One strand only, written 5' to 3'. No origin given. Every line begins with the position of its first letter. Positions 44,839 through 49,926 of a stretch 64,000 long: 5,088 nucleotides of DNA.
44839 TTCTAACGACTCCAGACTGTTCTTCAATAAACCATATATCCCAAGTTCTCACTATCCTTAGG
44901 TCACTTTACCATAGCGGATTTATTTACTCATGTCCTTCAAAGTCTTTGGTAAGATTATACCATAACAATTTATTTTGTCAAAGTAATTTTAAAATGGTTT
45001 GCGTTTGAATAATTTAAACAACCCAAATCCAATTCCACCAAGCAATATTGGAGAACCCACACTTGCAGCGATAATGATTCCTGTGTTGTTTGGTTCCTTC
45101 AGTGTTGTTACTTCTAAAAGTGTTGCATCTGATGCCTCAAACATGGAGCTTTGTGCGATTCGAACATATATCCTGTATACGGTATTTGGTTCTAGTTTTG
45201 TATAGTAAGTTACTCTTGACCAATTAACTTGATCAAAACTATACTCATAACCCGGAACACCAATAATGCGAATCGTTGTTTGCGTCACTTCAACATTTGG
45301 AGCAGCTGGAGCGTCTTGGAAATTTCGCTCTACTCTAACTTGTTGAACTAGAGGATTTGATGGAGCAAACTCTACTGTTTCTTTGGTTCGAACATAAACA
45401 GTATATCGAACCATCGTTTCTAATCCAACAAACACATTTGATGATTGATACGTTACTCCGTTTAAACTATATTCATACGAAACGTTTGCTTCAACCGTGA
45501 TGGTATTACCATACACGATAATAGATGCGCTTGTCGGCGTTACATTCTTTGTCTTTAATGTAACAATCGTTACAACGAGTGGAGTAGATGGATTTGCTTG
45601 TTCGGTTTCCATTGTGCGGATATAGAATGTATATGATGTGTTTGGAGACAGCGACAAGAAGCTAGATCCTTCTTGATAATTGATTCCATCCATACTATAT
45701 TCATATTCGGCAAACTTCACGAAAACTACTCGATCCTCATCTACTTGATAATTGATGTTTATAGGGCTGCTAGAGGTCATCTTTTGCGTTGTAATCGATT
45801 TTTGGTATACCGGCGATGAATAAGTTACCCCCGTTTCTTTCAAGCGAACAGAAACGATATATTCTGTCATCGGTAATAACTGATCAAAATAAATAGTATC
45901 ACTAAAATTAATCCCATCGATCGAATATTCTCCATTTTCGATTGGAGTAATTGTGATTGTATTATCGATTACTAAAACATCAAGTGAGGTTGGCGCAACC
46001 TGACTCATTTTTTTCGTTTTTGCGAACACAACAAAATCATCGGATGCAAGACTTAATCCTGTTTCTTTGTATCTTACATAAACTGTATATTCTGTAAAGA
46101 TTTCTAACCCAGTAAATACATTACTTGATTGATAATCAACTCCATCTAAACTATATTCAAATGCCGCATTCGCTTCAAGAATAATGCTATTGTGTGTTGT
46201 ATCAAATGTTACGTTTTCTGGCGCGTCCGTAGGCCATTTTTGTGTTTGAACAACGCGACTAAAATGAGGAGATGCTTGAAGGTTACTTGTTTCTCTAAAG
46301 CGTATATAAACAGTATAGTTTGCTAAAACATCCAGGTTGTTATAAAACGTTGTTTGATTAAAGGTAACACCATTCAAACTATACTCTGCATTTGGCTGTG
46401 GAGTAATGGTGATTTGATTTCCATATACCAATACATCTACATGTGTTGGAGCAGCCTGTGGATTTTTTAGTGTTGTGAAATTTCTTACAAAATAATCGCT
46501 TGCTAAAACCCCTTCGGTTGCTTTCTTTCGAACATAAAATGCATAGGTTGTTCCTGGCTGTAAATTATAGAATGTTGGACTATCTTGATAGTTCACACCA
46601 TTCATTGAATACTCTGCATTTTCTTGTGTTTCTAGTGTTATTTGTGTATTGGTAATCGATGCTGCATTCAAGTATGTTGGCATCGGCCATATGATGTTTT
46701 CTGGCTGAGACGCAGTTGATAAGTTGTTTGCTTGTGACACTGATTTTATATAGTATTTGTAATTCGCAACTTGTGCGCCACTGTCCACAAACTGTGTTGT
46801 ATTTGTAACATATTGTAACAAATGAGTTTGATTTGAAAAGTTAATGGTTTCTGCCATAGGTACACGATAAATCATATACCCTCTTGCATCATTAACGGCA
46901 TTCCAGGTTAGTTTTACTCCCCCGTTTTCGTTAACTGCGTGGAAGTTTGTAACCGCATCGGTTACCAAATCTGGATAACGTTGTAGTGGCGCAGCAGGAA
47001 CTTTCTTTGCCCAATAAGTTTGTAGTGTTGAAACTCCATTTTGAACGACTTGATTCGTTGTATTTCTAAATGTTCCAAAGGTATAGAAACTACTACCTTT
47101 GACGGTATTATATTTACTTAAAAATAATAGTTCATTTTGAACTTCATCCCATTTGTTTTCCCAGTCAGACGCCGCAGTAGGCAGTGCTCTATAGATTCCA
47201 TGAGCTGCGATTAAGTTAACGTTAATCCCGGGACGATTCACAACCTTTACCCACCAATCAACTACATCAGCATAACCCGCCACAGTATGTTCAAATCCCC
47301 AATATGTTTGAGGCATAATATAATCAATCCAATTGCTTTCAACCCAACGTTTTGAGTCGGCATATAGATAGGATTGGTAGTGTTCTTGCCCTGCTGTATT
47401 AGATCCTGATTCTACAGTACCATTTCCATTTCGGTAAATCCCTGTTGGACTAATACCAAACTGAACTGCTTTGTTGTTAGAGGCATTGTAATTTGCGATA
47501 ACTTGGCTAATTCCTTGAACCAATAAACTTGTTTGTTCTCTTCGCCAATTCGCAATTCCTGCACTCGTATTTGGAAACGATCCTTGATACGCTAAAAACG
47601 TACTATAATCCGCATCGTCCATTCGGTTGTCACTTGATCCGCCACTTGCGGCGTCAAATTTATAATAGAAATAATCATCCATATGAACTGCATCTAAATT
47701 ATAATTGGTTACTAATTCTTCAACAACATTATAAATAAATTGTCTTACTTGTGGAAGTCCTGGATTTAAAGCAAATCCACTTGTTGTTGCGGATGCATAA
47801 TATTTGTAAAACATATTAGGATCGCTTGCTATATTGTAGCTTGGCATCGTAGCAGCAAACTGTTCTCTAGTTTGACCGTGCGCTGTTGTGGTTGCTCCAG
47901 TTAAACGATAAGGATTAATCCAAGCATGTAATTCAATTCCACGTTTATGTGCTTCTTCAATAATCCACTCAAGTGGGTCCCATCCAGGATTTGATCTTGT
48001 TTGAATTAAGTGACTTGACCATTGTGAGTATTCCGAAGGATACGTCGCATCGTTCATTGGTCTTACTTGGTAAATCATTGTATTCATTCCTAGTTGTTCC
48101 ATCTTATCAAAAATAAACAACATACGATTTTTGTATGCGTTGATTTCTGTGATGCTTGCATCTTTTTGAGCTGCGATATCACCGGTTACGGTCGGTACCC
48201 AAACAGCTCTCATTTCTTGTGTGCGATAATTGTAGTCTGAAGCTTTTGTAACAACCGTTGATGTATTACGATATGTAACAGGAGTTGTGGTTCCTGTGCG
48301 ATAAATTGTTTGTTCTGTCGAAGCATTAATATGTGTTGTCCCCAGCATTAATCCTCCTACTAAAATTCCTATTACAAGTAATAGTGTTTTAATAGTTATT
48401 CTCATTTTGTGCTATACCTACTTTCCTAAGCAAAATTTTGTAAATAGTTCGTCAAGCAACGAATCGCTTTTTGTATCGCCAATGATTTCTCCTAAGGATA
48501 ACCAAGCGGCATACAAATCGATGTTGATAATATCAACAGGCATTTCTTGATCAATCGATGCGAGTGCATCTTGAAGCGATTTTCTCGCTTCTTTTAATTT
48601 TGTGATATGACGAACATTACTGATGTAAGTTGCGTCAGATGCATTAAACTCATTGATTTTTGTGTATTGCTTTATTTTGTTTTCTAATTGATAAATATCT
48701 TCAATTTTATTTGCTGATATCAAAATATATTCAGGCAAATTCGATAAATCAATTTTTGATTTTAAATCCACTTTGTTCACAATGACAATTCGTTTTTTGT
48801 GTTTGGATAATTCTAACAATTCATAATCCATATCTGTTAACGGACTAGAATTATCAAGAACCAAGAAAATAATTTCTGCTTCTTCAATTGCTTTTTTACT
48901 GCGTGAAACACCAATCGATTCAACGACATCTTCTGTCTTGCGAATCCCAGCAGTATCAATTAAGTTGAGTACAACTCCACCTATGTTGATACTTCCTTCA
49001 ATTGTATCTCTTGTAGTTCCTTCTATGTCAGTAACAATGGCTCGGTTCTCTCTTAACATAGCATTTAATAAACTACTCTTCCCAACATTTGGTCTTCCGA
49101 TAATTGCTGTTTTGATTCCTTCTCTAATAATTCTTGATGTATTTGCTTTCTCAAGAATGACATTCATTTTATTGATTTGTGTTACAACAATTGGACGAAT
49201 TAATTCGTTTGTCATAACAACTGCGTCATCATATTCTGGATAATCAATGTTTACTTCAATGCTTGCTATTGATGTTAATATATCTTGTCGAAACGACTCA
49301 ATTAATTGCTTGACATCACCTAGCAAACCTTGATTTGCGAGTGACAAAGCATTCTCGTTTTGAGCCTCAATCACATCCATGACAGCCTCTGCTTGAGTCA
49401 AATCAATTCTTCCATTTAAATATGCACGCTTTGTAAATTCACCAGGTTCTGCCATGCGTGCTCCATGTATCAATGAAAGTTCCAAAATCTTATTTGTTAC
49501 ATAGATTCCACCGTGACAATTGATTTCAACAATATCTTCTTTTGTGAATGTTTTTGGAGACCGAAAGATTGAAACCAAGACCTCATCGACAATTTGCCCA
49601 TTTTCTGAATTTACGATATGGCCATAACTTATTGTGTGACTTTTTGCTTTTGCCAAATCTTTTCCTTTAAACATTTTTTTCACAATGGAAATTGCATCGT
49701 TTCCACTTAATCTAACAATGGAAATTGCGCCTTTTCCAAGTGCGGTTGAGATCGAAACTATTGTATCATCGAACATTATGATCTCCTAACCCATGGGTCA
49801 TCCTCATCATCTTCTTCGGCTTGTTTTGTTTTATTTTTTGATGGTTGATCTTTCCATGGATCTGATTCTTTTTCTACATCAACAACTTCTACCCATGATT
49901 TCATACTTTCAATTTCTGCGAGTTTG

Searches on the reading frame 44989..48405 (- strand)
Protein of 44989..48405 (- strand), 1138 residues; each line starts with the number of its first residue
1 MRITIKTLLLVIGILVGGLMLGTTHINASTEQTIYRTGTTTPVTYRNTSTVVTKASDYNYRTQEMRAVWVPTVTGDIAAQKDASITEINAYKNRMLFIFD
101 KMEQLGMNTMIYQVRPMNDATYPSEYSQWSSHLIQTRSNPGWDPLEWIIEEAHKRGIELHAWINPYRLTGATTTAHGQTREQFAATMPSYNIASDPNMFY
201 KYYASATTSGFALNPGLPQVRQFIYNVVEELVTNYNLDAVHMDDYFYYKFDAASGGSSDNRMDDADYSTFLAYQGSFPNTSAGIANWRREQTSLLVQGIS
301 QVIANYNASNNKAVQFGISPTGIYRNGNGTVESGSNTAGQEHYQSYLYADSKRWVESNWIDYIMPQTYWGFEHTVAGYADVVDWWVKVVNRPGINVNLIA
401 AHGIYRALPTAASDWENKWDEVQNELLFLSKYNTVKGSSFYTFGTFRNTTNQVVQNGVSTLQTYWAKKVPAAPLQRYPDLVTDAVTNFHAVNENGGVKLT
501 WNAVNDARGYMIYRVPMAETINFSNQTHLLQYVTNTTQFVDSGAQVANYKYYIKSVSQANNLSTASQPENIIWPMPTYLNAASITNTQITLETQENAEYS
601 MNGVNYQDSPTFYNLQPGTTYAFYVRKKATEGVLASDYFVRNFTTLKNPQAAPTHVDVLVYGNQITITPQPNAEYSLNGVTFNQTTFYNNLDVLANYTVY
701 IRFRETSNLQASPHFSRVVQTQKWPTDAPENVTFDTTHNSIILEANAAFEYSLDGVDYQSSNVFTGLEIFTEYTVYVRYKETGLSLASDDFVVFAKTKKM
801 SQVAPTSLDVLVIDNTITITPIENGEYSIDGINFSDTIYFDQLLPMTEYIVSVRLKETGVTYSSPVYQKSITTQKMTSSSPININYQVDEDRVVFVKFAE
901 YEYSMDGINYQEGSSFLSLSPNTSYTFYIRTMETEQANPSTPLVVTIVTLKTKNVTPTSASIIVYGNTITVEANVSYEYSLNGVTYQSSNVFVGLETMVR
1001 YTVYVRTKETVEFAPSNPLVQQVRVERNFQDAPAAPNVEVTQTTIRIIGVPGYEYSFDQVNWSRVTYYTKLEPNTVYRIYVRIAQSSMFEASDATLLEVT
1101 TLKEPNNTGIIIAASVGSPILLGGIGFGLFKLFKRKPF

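Call 34: search_protein_families(library=pfam, proteins=[window:44989-48405:-], max_evalue=0.001)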
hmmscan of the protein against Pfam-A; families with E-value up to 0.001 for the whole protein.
window:44989-48405:- (1138 aa): 3 families
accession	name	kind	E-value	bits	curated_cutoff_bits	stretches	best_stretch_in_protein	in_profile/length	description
PF02638.21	GHL10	-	1.2e-50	172.8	27.9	1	64-391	1-285/311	Glycosyl hydrolase-like 10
PF00041.27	fn3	-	3.7e-05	24.3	25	0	581-632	26-73/84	Fibronectin type III domain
PF22886.1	DUF7021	-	6.8e-05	23.2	27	0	1068-1100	75-107/123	Domain of unknown function (DUF7021)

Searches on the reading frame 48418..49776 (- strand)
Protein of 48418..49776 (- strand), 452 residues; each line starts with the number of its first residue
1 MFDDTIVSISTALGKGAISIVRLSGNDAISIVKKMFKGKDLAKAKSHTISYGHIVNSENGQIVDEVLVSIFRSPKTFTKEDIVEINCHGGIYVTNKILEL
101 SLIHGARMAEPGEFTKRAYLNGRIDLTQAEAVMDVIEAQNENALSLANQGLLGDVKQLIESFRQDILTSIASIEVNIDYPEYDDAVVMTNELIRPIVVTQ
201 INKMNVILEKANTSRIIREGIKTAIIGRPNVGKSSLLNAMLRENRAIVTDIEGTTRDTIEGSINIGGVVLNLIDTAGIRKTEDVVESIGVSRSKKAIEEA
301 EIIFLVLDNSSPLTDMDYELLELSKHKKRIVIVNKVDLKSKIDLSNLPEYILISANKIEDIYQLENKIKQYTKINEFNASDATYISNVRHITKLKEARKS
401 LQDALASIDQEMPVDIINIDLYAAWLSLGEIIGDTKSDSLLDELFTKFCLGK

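Call 34: search_protein_families(library=pfam, proteins=[window:48418-49776:-], max_evalue=0.001)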
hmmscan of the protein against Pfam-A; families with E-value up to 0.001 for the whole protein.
window:48418-49776:- (452 aa): 5 families
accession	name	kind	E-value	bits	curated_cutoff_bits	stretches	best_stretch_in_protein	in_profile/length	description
PF12631.12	MnmE_helical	-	6e-54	183.8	40.1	1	126-449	1-211/211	MnmE helical domain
PF10396.14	TrmE_N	-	4.7e-44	149.8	29.8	1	5-123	1-117/117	GTP-binding protein TrmE N-terminus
PF01926.29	MMR_HSR1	-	2.1e-28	99.2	21.9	1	223-335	2-113/113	50S ribosome-binding GTPase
PF02421.24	FeoB_N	-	2.5e-10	40.5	27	1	222-346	2-129/156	Ferrous iron transport protein B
PF00350.29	Dynamin_N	-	7.9e-08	32.9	27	0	224-259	2-36/168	Dynamin family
